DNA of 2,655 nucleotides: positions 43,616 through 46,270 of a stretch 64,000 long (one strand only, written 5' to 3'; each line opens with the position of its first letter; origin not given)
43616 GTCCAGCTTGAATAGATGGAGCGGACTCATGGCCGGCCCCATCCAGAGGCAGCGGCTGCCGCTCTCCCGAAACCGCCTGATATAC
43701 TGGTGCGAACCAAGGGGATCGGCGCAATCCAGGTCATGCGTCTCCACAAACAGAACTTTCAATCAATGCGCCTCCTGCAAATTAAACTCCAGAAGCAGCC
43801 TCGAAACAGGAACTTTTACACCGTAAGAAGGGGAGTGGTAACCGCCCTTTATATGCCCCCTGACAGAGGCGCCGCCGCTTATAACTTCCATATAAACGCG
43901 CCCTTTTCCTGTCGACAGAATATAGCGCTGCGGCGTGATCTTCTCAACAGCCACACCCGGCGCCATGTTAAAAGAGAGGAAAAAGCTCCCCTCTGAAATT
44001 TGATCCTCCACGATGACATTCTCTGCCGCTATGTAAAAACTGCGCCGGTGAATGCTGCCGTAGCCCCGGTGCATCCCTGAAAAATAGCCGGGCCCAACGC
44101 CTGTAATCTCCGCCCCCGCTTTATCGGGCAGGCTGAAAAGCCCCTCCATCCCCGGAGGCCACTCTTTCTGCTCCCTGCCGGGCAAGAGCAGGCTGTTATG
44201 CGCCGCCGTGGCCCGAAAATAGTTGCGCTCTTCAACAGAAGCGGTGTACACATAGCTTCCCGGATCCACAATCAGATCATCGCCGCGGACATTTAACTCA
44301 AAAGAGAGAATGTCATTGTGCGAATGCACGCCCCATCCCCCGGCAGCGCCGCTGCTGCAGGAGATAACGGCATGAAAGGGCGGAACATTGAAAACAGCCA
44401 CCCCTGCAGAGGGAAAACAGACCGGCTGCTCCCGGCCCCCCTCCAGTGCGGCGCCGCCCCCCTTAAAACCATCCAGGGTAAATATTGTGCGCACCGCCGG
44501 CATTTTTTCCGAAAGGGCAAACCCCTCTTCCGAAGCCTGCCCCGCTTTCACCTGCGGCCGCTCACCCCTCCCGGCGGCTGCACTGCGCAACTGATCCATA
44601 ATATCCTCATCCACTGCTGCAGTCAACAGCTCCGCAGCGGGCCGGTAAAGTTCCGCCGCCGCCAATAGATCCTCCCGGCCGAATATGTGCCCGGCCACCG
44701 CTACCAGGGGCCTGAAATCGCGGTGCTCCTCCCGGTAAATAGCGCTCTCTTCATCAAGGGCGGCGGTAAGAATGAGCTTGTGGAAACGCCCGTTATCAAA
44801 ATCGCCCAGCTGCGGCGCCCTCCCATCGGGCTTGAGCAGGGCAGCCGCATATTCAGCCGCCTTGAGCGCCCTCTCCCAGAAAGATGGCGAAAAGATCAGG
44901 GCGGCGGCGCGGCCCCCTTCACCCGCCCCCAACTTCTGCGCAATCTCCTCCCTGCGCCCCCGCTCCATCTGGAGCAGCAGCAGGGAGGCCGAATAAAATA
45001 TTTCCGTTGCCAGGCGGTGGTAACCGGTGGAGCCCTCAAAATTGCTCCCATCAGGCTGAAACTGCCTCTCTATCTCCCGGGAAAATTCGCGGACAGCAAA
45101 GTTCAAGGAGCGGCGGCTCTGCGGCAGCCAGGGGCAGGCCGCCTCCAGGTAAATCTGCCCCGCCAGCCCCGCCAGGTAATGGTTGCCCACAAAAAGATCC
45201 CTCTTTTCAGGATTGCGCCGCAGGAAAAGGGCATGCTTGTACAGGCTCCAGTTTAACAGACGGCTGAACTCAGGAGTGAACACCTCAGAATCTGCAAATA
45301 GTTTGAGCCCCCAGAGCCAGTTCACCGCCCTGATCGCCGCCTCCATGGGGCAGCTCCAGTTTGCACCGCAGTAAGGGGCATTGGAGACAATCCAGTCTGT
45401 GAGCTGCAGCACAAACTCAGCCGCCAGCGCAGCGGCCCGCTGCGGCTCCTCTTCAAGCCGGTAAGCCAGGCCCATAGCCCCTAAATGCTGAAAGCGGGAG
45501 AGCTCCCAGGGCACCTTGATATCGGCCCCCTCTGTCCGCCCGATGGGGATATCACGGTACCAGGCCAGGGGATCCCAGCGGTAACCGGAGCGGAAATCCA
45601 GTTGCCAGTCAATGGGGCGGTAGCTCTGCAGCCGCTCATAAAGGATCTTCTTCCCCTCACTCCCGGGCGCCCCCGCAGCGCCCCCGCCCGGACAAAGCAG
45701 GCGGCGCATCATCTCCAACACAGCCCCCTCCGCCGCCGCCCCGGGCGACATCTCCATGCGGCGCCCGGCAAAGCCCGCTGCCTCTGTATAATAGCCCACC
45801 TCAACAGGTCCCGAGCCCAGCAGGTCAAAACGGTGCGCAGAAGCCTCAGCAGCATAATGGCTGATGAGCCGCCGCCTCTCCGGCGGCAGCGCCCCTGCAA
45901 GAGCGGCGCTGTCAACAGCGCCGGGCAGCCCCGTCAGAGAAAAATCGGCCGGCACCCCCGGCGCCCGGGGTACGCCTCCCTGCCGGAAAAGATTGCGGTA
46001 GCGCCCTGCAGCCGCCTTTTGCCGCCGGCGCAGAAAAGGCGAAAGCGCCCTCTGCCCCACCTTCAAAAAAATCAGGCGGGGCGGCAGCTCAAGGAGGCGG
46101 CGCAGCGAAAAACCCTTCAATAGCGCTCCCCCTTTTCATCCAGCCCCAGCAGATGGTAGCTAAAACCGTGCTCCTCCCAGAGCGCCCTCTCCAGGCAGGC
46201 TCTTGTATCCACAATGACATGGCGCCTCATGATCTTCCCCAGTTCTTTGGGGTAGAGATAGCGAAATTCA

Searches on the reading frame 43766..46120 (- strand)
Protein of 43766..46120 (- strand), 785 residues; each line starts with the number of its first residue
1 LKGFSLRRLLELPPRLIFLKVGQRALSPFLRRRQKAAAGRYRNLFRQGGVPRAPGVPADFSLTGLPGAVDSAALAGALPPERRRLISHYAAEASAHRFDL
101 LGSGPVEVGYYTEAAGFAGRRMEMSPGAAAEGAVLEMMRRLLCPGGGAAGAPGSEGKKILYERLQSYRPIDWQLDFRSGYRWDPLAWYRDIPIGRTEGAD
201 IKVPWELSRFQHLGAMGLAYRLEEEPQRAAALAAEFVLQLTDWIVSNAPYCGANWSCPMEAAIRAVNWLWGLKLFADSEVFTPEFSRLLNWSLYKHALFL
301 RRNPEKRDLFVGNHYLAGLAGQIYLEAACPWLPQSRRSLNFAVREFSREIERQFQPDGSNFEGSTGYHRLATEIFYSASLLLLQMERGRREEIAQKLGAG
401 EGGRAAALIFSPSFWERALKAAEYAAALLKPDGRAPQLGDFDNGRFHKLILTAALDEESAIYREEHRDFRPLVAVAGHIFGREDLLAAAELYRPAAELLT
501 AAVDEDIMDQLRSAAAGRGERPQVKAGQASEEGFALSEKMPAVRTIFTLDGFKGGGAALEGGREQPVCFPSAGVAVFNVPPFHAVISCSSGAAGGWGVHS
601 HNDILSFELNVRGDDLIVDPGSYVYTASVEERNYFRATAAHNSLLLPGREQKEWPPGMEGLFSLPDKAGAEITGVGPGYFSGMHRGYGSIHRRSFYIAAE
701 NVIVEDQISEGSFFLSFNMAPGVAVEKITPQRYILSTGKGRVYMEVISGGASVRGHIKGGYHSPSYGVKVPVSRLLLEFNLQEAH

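Call 50: search_protein_families(library=pfam, proteins=[window:43766-46120:-], max_evalue=0.0001)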
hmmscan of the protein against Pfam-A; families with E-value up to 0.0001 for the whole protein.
window:43766-46120:- (785 aa): 2 families
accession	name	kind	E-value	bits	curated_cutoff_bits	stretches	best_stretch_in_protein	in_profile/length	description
PF07940.18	Hepar_II_III_C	-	2.4e-30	106.3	24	1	568-781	8-227/237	Heparinase II/III-like, C-terminal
PF16889.11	Hepar_II_III_N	-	5.1e-21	75.8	22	1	170-394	84-283/340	Heparinase II/III N-terminus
